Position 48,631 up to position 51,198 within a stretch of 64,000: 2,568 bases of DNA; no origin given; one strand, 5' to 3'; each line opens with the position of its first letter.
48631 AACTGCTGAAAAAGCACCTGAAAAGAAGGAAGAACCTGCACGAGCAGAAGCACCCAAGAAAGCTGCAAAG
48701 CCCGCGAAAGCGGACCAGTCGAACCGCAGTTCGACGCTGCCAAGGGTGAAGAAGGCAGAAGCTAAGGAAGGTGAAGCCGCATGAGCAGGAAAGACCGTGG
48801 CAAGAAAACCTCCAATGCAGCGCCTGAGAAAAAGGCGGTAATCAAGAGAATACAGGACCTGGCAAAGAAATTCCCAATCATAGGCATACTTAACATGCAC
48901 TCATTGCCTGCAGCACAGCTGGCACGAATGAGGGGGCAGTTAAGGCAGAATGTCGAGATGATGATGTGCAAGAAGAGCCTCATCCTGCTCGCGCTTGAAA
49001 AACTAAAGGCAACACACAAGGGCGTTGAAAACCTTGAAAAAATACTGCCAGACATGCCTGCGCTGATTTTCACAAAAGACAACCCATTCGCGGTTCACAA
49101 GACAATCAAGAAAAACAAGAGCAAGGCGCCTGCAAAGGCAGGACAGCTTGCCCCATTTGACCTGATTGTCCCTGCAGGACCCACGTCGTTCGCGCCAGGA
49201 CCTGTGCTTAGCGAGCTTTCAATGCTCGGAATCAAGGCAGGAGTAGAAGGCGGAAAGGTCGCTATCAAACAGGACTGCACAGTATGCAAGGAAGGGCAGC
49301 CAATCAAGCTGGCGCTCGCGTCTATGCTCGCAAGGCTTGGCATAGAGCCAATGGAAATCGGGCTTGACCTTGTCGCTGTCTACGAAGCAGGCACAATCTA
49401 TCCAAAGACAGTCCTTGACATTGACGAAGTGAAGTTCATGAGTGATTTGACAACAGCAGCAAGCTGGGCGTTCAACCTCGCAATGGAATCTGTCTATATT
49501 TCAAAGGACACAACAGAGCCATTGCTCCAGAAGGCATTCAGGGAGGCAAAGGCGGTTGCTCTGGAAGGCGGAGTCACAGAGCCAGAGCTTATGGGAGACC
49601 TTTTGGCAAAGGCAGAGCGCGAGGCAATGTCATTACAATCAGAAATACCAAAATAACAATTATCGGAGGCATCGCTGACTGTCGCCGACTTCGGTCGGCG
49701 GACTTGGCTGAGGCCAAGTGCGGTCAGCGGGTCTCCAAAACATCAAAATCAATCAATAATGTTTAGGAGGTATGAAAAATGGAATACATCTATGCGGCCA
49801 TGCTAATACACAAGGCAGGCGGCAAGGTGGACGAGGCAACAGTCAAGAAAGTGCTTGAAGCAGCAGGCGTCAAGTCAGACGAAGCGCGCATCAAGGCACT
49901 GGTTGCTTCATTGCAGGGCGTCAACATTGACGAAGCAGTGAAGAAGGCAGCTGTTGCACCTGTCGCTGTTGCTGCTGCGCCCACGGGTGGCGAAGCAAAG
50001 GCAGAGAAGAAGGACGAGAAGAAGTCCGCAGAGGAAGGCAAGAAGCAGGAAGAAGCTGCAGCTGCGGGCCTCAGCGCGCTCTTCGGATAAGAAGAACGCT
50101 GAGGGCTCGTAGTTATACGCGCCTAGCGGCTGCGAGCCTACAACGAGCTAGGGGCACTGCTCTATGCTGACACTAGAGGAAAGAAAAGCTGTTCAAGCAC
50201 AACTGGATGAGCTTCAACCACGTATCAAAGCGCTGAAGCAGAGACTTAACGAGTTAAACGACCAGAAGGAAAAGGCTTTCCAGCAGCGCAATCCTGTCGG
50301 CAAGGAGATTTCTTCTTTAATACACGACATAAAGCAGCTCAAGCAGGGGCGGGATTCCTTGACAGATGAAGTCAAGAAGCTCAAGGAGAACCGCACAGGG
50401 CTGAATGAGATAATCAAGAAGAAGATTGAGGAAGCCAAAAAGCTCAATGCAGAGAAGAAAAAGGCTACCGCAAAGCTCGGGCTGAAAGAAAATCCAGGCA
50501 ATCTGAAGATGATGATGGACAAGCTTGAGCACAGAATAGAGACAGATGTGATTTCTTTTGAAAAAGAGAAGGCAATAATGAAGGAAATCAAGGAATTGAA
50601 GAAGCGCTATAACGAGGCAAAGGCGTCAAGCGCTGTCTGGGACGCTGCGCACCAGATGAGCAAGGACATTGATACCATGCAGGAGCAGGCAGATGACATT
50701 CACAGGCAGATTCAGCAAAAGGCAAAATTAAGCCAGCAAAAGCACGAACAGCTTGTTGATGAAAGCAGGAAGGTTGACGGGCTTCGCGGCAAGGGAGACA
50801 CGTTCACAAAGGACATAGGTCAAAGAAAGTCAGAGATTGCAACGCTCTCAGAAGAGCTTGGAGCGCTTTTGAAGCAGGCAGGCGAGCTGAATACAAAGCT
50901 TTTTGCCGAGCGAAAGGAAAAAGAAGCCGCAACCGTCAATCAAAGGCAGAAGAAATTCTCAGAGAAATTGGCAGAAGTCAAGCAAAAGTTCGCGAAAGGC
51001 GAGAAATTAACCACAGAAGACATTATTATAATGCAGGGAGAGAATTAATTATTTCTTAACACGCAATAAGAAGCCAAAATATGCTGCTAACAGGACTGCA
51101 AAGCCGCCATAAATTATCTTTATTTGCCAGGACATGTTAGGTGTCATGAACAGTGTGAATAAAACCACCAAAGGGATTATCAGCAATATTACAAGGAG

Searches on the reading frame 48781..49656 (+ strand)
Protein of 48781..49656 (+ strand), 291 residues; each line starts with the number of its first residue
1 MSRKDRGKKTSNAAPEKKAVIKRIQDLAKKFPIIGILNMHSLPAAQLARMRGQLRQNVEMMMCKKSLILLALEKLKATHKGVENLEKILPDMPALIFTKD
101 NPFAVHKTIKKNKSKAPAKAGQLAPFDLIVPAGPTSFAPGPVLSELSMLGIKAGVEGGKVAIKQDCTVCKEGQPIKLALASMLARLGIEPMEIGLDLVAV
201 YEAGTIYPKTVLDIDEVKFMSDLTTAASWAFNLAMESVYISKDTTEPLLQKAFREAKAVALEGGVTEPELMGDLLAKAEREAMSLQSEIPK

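Call 9: search_protein_families(library=pfam, proteins=[window:48781-49656:+], max_evalue=0.01)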
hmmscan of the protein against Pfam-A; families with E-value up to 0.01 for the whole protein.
window:48781-49656:+ (291 aa): 3 families
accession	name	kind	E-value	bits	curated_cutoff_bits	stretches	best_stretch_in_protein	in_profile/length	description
PF00466.25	Ribosomal_L10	-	2.9e-20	72.6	22.8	1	15-112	4-98/100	Ribosomal protein L10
PF17777.6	RL10P_insert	-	3e-18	65.9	29.1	1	118-188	1-71/71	Insertion domain in 60S ribosomal protein L10P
PF02274.22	ADI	-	0.0098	15.4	22.8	0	45-122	74-151/377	Arginine deiminase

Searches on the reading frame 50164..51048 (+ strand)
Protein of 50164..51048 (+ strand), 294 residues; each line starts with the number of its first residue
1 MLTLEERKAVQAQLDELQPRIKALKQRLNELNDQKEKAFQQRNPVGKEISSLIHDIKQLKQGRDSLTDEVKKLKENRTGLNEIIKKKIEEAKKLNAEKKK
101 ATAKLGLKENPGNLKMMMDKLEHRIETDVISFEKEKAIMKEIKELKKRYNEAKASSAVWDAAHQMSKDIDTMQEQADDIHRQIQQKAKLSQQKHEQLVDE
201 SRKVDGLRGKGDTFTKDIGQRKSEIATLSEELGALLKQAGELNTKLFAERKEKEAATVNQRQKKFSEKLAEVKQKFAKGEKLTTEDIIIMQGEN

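Call 16: search_protein_families(library=pfam, proteins=[window:50164-51048:+], max_evalue=0.001)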
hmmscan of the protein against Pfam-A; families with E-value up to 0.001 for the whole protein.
window:50164-51048:+ (294 aa): 4 families
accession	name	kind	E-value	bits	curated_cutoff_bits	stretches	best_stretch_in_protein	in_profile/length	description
PF23435.1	DUF7121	-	2.3e-09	37.5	29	1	21-291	41-302/307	Family of unknown function (DUF7121)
PF06009.19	Laminin_II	-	3.2e-05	24.4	33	1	5-104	10-108/138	Laminin Domain II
PF10473.14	CENP-F_leu_zip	-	0.00013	22.5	34.5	1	4-126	9-129/140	Leucine-rich repeats of kinetochore protein Cenp-F/LEK1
PF14362.11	DUF4407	-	0.00059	19.7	31.3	0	142-268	109-232/297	Domain of unknown function (DUF4407)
